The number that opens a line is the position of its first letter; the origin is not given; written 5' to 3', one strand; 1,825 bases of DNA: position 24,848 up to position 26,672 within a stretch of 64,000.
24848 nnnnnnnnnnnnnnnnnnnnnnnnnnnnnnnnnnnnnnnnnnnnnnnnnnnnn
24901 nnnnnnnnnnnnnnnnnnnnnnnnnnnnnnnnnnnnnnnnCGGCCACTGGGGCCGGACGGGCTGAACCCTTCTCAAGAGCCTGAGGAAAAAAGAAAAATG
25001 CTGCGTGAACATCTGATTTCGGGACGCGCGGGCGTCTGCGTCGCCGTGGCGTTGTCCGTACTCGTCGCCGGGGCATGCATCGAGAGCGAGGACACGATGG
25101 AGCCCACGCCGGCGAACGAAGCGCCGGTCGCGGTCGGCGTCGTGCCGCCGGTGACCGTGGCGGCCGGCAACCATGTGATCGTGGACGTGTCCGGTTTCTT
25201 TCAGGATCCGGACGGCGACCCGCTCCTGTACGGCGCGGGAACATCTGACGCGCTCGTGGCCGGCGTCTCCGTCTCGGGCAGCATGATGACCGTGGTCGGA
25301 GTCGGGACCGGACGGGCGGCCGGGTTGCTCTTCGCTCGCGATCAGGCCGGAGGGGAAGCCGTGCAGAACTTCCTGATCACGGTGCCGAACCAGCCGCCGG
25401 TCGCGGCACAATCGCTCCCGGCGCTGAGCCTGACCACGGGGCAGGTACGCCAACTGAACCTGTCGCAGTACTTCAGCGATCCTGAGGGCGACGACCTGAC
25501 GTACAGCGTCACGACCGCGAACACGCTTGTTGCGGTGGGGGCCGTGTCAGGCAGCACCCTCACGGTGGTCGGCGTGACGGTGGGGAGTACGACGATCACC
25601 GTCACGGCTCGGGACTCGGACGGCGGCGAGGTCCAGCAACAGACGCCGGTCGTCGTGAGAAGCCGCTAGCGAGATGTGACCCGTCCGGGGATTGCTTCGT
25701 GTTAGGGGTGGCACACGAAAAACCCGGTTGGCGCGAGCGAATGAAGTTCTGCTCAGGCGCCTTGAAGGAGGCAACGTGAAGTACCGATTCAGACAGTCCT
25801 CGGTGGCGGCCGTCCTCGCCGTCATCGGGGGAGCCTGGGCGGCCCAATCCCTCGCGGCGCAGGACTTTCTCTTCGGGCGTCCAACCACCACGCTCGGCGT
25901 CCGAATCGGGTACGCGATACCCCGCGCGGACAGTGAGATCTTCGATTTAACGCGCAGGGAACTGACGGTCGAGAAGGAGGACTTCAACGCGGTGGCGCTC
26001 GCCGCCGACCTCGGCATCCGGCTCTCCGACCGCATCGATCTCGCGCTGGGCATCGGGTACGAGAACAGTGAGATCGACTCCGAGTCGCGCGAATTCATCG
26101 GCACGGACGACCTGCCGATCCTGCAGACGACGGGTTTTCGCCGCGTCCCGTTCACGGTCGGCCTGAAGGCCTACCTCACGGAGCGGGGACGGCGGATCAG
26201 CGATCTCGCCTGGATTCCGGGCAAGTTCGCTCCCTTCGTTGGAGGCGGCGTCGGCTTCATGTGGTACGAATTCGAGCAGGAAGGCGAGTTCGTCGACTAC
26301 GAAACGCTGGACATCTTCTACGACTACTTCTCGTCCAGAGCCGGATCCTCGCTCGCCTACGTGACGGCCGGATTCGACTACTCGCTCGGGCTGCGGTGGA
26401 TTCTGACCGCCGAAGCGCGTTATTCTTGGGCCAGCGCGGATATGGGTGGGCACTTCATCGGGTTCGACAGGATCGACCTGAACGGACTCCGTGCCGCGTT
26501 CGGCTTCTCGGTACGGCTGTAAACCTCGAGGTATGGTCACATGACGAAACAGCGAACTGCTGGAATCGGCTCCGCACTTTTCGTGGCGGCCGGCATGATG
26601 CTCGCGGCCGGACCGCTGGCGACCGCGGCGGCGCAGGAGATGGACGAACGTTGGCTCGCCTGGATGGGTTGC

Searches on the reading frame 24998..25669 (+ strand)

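Call 47: search_protein_families(library=pfam, proteins=[window:24998-25669:+], max_evalue=0.001)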
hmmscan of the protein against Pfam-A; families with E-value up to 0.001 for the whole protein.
window:24998-25669:+ (223 aa): 2 families
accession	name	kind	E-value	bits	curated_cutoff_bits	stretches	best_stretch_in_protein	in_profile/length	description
PF17963.7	Big_9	-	2.4e-08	35.2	23.6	1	131-215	1-85/89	Bacterial Ig domain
PF17803.7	Cadherin_4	-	5.1e-07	30.6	25.1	0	127-175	7-55/71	Bacterial cadherin-like domain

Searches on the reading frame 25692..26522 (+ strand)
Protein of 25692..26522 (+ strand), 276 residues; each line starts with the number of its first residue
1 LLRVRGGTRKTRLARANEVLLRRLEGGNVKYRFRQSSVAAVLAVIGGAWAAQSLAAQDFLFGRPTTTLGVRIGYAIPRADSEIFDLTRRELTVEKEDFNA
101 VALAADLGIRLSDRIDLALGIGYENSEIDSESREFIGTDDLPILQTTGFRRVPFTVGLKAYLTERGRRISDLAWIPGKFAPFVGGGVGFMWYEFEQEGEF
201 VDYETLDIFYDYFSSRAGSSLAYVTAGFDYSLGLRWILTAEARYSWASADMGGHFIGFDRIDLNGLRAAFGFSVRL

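Call 47: search_protein_families(library=pfam, proteins=[window:25692-26522:+], max_evalue=0.001)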
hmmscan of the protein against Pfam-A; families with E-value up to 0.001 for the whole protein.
window:25692-26522:+ (276 aa): 2 families
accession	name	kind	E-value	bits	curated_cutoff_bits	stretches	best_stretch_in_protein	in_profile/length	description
PF13505.12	OMP_b-brl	-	6.3e-05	23.7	28.7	0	48-257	8-158/175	Outer membrane protein beta-barrel domain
PF00593.30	TonB_dep_Rec_b-barrel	-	0.0009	19.6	27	0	56-132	126-202/436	TonB dependent receptor-like, beta-barrel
